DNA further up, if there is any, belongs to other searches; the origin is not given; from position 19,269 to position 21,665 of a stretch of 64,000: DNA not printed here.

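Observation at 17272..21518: Cache-domain Ser/Thr kinase plus catalytically degenerate paralog, overlap-coupled to carB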

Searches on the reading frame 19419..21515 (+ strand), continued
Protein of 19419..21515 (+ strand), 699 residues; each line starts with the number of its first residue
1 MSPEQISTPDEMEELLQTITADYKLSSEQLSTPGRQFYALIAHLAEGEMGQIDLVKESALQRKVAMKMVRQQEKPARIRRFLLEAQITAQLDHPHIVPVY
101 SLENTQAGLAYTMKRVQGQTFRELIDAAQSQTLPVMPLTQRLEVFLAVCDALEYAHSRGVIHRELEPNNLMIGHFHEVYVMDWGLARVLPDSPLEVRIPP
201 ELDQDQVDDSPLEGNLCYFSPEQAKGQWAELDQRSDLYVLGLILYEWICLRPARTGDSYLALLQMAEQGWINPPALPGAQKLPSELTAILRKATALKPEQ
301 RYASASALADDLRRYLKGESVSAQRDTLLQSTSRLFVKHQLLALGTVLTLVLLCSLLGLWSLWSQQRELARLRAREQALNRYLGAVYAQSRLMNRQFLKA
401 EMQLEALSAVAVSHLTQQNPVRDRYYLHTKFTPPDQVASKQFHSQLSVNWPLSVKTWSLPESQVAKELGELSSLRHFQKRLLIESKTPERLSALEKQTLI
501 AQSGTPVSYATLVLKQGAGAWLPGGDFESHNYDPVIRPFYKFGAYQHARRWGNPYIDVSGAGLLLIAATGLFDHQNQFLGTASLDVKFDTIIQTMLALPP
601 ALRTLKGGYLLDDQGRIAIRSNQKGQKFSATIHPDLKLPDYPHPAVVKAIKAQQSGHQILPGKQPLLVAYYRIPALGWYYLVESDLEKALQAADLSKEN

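Call 12: find_encoding_contigs(protein=P0002, flank=10000, max_places=3)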
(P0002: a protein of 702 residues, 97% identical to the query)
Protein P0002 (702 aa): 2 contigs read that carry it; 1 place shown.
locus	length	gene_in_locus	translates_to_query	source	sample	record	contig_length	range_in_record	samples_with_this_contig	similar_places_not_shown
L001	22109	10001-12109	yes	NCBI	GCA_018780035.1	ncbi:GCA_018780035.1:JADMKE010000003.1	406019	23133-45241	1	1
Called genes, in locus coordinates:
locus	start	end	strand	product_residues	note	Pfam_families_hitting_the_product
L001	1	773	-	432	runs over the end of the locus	PF00374:NiFeSe_Hases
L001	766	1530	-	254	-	PF01058:Oxidored_q6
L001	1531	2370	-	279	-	PF00175:NAD_binding_1, PF10418:DHODB_Fe-S_bind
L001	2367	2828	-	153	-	PF00027:cNMP_binding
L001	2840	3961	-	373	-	PF12838:Fer4_7 (faint), PF13237:Fer4_10 (faint), PF13746:Fer4_18 (faint), PF13534:Fer4_17 (faint), PF14697:Fer4_21 (faint), PF25160:LdpA_Fe-S-bd (faint), PF12797:Fer4_2 (faint), PF17179:Fer4_22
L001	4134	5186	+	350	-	PF00988:CPSase_sm_chain, PF00117:GATase, PF07722:Peptidase_C26 (faint)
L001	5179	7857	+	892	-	PF25596:CPSase_L_D1, PF02786:CPSase_L_D2, PF02787:CPSase_L_D3 (weak), PF25596:CPSase_L_D1, PF02786:CPSase_L_D2, PF02222:ATP-grasp (weak), PF15632:ATPgrasp_Ter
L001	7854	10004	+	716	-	PF00069:Pkinase, PF07714:PK_Tyr_Ser-Thr, PF02743:dCache_1, PF22673:MCP-like_PDC_1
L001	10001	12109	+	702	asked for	PF00069:Pkinase, PF07714:PK_Tyr_Ser-Thr, PF02743:dCache_1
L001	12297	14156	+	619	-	PF02254:TrkA_N (faint), PF22614:Slo-like_RCK (faint), PF06241:Castor_Poll_mid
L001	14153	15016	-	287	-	PF01073:3Beta_HSD (faint), PF01370:Epimerase, PF05368:NmrA (weak), PF13460:NAD_binding_10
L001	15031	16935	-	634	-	PF01476:LysM (weak)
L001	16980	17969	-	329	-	PF01636:APH, PF02958:EcKL, PF07914:DUF1679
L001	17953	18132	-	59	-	-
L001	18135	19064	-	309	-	-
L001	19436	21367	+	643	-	-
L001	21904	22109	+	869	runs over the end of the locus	-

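Call 13: find_encoding_contigs(protein=P0004, flank=10000, max_places=3)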
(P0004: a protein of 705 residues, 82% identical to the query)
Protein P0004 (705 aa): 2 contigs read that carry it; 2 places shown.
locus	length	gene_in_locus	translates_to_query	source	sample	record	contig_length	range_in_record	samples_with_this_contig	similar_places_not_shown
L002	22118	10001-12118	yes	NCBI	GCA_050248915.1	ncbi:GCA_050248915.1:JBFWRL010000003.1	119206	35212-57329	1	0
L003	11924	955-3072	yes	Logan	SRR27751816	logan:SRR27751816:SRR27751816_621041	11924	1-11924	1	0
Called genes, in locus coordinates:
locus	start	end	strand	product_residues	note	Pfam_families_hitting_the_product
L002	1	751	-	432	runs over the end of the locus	PF00374:NiFeSe_Hases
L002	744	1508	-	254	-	PF01058:Oxidored_q6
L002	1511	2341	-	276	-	PF00175:NAD_binding_1, PF10418:DHODB_Fe-S_bind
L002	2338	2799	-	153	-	PF00027:cNMP_binding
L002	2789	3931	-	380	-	PF13746:Fer4_18 (faint), PF12838:Fer4_7 (faint), PF25160:LdpA_Fe-S-bd (faint), PF13183:Fer4_8 (faint), PF13187:Fer4_9 (faint), PF12797:Fer4_2 (faint), PF13237:Fer4_10 (faint), PF17179:Fer4_22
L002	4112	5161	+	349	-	PF00988:CPSase_sm_chain, PF00117:GATase, PF07722:Peptidase_C26 (faint)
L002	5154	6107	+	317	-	PF25596:CPSase_L_D1, PF02786:CPSase_L_D2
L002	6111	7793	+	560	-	PF02787:CPSase_L_D3, PF25596:CPSase_L_D1, PF02786:CPSase_L_D2, PF02222:ATP-grasp (weak), PF15632:ATPgrasp_Ter (weak)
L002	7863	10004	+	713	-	PF00069:Pkinase, PF07714:PK_Tyr_Ser-Thr, PF02743:dCache_1, PF22673:MCP-like_PDC_1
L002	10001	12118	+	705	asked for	PF00069:Pkinase, PF07714:PK_Tyr_Ser-Thr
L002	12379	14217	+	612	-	PF02254:TrkA_N (faint), PF22614:Slo-like_RCK (weak), PF06241:Castor_Poll_mid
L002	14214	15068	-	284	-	PF01073:3Beta_HSD (weak), PF01370:Epimerase, PF05368:NmrA (weak), PF13460:NAD_binding_10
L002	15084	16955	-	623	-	PF01476:LysM (weak)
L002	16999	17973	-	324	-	PF01636:APH (weak), PF02958:EcKL, PF07914:DUF1679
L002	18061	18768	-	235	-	-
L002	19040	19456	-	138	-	PF04940:BLUF, PF24787:TEX47 (faint)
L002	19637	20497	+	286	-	PF01738:DLH, PF00326:Peptidase_S9 (faint), PF08840:BAAT_C (faint)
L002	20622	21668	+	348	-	PF00579:tRNA-synt_1b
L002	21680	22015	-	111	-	-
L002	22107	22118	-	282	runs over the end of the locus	PF20408:Abhydrolase_11, PF12146:Hydrolase_4 (faint)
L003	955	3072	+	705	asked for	PF00069:Pkinase, PF07714:PK_Tyr_Ser-Thr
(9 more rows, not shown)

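Call 14: find_encoding_contigs(protein=P0006, flank=10000, max_places=3)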
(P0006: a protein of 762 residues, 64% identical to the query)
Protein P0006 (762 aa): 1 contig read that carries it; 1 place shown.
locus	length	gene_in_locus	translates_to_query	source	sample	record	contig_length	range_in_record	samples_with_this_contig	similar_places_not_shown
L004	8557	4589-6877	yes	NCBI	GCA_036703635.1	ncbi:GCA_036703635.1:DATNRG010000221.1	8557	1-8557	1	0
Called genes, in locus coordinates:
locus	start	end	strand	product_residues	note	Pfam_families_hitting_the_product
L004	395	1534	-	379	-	PF00561:Abhydrolase_1 (weak), PF12146:Hydrolase_4, PF12697:Abhydrolase_6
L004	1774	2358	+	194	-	PF13640:2OG-FeII_Oxy_3, PF13661:2OG-FeII_Oxy_4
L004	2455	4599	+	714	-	PF00069:Pkinase, PF07714:PK_Tyr_Ser-Thr, PF02743:dCache_1, PF22673:MCP-like_PDC_1 (weak)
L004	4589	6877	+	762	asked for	PF00069:Pkinase, PF07714:PK_Tyr_Ser-Thr, PF02743:dCache_1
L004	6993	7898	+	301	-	-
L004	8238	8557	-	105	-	?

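Call 15: find_encoding_contigs(protein=P0008, flank=10000, max_places=3)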
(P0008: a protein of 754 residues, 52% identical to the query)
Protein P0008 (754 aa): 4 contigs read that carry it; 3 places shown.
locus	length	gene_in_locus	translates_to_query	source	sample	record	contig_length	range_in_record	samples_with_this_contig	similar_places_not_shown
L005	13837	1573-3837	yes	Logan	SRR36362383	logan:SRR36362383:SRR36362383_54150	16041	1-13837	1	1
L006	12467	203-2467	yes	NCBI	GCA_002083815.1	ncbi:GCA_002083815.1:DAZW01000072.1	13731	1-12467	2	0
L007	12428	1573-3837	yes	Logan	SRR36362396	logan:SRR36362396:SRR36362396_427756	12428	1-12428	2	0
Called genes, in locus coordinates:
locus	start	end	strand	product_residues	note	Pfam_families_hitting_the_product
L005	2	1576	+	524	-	?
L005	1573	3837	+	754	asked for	PF00069:Pkinase, PF07714:PK_Tyr_Ser-Thr, PF02743:dCache_1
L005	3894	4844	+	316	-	PF03783:CsgG (weak)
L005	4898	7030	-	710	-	PF13534:Fer4_17 (faint), PF12797:Fer4_2 (faint), PF12838:Fer4_7 (weak), PF13183:Fer4_8, PF13187:Fer4_9, PF13237:Fer4_10, PF13484:Fer4_16 (weak), PF02754:CCG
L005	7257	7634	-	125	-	-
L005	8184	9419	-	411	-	PF03783:CsgG, PF03781:FGE-sulfatase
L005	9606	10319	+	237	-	PF13640:2OG-FeII_Oxy_3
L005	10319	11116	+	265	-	PF03476:MOSC_N, PF03473:MOSC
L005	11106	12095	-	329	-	PF00070:Pyr_redox (faint), PF00890:FAD_binding_2 (weak), PF01266:DAO (weak), PF03486:HI0933_like (weak), PF07992:Pyr_redox_2 (faint), PF12831:FAD_oxidored (weak), PF13450:NAD_binding_8, PF01593:Amino_oxidase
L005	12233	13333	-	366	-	PF03462:PCRF, PF00472:RF-1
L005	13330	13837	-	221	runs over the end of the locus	-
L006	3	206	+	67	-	?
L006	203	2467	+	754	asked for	PF00069:Pkinase, PF07714:PK_Tyr_Ser-Thr, PF02743:dCache_1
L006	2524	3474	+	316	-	PF03783:CsgG (weak)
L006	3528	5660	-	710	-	PF13534:Fer4_17 (faint), PF12797:Fer4_2 (faint), PF12838:Fer4_7 (weak), PF13183:Fer4_8, PF13187:Fer4_9, PF13237:Fer4_10, PF13484:Fer4_16 (weak), PF02754:CCG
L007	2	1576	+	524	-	?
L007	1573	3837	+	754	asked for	PF00069:Pkinase, PF07714:PK_Tyr_Ser-Thr, PF02743:dCache_1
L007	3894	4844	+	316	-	PF03783:CsgG (weak)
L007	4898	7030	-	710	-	PF13534:Fer4_17 (faint), PF12797:Fer4_2 (faint), PF12838:Fer4_7 (weak), PF13183:Fer4_8, PF13187:Fer4_9, PF13237:Fer4_10, PF13484:Fer4_16 (weak), PF02754:CCG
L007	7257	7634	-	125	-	-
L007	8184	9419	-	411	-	PF03783:CsgG, PF03781:FGE-sulfatase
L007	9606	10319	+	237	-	PF13640:2OG-FeII_Oxy_3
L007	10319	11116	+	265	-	PF03476:MOSC_N, PF03473:MOSC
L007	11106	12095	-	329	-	PF00070:Pyr_redox (faint), PF00890:FAD_binding_2 (weak), PF01266:DAO (weak), PF03486:HI0933_like (weak), PF07992:Pyr_redox_2 (faint), PF12831:FAD_oxidored (weak), PF13450:NAD_binding_8, PF01593:Amino_oxidase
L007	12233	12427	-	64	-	?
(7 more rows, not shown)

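Call 20: search_protein_families(library=ncbifam, proteins=[window:19419-21515:+], max_evalue=0.00001)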
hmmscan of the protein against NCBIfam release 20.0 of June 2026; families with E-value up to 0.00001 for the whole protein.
window:19419-21515:+ (699 aa): 9 families
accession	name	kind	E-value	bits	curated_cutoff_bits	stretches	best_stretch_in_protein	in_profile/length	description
NF033483.0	PknB_PASTA_kin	equivalog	9.7e-53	180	450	1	38-325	9-278/563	Stk1 family PASTA domain-containing Ser/Thr kinase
NF009651.0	PRK13184.1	equivalog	1.7e-51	175.2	839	1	36-330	2-305/932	serine/threonine-protein kinase PknD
NF052427.1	StpK7MSMEG_1200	equivalog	6.4e-33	114.1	900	1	38-371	9-327/601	serine/threonine protein kinase StpK7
NF047741.1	antiphage_MADS6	equivalog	1.3e-31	109.8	460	2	116-331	280-476/612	methylation-associated defense system protein kinase MAD6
TIGR03903.1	TOMM_kin_cyc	equivalog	3.6e-29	101.3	705.75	1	61-313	3-245/1267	TOMM system kinase/cyclase fusion protein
NF033442.0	BREX_PglW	equivalog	5.5e-19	67.4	990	1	70-315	246-486/1391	BREX system serine/threonine kinase PglW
NF038150.1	lanthi_synth_IV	equivalog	2.1e-11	42.9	650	1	78-318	235-459/851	class IV lanthionine synthetase LanL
NF043056.1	T4SS_LegK1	equivalog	2.5e-09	36.3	550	1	49-244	91-280/516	Dot/Icm T4SS effector kinase LegK1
TIGR03724.2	arch_bud32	equivalog_domain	4.8e-06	26.2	125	1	45-188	2-133/193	KEOPS complex kinase/ATPase Bud32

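Call 23: find_related_loci(query=A1, collection=genome_contigs, flank=6000)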
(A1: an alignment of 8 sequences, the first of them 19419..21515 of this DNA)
Query A1 (699 aa) in genome_contigs; peptide patterns used: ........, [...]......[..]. (x = any residue, [..] = any of these).
44 stretches matched a pattern; 10 encode a relative of the query (tblastn E <= 1e-3); 10 distinct loci.
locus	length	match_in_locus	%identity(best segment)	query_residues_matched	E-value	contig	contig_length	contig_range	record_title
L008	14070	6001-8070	97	1-690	0e+0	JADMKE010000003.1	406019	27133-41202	MAG: Candidatus Sericytochromatia bacterium isolate MAG_89 NODE_22_length_406019_cov_18.273854, whole genome shotgun seq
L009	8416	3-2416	95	1-699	0e+0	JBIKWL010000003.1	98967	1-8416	MAG: Candidatus Sericytochromatia bacterium isolate ME2015-09-13_3300035666_group6_bin207 Rohwer_bin1392_scaffold_91_c1,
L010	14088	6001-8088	82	1-694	0e+0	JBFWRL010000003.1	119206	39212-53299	MAG: Candidatus Sericytochromatia bacterium isolate CA_2019_TPBF_205 NODE_1455_length_119206_cov_4.181048_TPBF, whole ge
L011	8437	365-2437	52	12-692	0e+0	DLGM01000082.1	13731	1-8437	MAG TPA_asm: Cyanobacteria bacterium UBA7694 UBA7694_contig_120578, whole genome shotgun sequence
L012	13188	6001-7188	32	44-373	6e-52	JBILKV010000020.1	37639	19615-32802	MAG: Chthoniobacteraceae bacterium isolate ME2017-07-14_3300042517_group7_bin84 Rohwer_bin2551_scaffold_241_c1, whole ge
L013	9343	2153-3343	33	44-373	1e-51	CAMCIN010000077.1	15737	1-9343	MAG: Akkermansia muciniphila isolate MoH-23oct19-222 genome assembly, contig: MoH-23oct19-C5006, whole genome shotgun se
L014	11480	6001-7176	32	44-373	2e-51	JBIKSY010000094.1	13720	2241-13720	MAG: Chthoniobacteraceae bacterium isolate ME2015-07-07_3300042695_group6_bin114 Rohwer_bin2547_scaffold_2444_c1, whole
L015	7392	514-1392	35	13-313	5e-29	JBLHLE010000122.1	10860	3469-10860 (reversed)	MAG: Pirellulaceae bacterium isolate 3300054698_131 Ga0535670_0012582, whole genome shotgun sequence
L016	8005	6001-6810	33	31-313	6e-29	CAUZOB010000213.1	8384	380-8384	MAG: Planctomycetota bacterium isolate CB9_323.51 genome assembly, contig: Ga0302132_10003966, whole genome shotgun sequ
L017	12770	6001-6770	29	38-308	2e-23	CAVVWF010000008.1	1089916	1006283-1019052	MAG: uncultured Alphaproteobacteria bacterium isolate MFD06742.bin.2.93 genome assembly, contig: contig_2036, whole geno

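Call 24: find_encoding_contigs(protein=P0005, flank=10000, max_places=2)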
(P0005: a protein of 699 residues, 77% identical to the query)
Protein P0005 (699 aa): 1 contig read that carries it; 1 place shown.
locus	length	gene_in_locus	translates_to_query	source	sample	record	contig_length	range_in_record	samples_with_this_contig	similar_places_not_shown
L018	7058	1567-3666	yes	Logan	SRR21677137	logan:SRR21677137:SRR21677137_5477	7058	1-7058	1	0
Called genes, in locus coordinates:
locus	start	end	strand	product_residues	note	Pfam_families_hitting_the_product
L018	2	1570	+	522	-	?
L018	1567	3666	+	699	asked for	PF00069:Pkinase, PF07714:PK_Tyr_Ser-Thr, PF02743:dCache_1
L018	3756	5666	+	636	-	PF06241:Castor_Poll_mid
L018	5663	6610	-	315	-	PF01636:APH, PF02958:EcKL (weak)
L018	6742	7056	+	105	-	?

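Call 25: find_encoding_contigs(protein=P0003, flank=10000, max_places=2)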
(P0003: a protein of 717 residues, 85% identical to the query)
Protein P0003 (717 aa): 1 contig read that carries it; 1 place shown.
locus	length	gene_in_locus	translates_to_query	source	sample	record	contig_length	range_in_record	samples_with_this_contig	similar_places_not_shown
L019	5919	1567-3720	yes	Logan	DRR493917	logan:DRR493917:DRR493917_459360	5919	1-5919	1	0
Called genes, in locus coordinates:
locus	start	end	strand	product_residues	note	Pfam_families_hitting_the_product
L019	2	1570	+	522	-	?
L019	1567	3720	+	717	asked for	PF00069:Pkinase, PF07714:PK_Tyr_Ser-Thr, PF02743:dCache_1 (weak)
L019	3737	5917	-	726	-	?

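Call 26: find_encoding_contigs(protein=P0007, flank=10000, max_places=2)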
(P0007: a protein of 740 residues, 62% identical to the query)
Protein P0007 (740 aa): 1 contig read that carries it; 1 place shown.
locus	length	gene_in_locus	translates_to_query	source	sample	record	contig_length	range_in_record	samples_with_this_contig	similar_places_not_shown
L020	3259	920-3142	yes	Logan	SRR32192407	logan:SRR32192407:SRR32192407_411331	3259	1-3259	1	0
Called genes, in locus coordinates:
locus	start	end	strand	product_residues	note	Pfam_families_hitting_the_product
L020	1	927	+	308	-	?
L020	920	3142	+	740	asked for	PF00069:Pkinase, PF07714:PK_Tyr_Ser-Thr, PF02743:dCache_1, PF22673:MCP-like_PDC_1 (faint)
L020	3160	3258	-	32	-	?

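Call 58: search_protein_representatives(alignment_id=A1)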
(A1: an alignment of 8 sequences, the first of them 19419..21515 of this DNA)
Query: 8 sequences, 703 profile positions. Proteins with E-value up to 0.001 (for the whole library): 870008; up to 1e-10: 589262; up to 1e-30: 128437. The best 150 are listed.
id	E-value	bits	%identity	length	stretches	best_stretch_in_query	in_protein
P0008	0.0e+00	1212.5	-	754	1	9-702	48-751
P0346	1.1e-184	631.9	-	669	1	38-686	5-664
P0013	1.2e-178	611.9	-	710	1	14-690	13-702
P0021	1.8e-174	598.2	-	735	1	30-688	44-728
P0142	8.8e-173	592.5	-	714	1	20-697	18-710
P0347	4.6e-172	590.2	-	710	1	15-694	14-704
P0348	1.1e-170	585.7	-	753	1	41-695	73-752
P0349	2.5e-170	584.5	-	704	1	38-694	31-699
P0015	7.2e-170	582.9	-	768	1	37-698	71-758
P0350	5.0e-169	580.1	-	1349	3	44-690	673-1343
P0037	8.8e-166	569.4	-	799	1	32-696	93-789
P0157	2.8e-165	567.7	-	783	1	39-696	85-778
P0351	2.9e-162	557.8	-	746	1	27-694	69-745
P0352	7.5e-161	553.1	-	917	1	33-689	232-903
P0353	1.8e-159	548.5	-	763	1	37-690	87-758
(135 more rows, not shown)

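Call 67: find_related_loci(query=A4, collection=metagenome_contigs, flank=5000)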
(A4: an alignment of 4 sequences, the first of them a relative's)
Query A4 (721 aa) in metagenome_contigs; peptide patterns used: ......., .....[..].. (x = any residue, [..] = any of these).
600 stretches matched a pattern (row limit reached: there are more); 547 encode a relative of the query (tblastn E <= 1e-3); the best 80 are kept; 80 distinct loci.
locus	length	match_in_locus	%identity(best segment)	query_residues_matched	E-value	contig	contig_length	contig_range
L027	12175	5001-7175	41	10-713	2e-160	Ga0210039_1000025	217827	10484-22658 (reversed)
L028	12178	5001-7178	38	3-711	2e-144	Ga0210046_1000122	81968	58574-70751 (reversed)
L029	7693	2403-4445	37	43-715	5e-140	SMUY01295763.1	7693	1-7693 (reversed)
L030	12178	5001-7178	38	3-711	2e-144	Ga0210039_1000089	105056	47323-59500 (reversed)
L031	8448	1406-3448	39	44-712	5e-138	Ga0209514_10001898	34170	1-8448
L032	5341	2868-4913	37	43-715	1e-138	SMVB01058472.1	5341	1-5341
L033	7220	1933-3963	38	44-705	3e-136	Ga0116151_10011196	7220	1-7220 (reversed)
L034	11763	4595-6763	35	1-716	9e-136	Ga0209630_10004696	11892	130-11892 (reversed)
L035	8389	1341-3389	36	44-719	4e-135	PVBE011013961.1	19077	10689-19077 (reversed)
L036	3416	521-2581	37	44-712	2e-140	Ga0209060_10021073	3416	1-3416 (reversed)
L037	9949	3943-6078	36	6-712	6e-135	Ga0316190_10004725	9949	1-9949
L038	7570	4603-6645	36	43-715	1e-134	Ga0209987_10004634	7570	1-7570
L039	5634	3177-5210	37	44-712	3e-135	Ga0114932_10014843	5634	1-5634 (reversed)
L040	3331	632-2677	37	44-715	2e-138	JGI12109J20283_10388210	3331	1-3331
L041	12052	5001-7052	39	44-704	2e-133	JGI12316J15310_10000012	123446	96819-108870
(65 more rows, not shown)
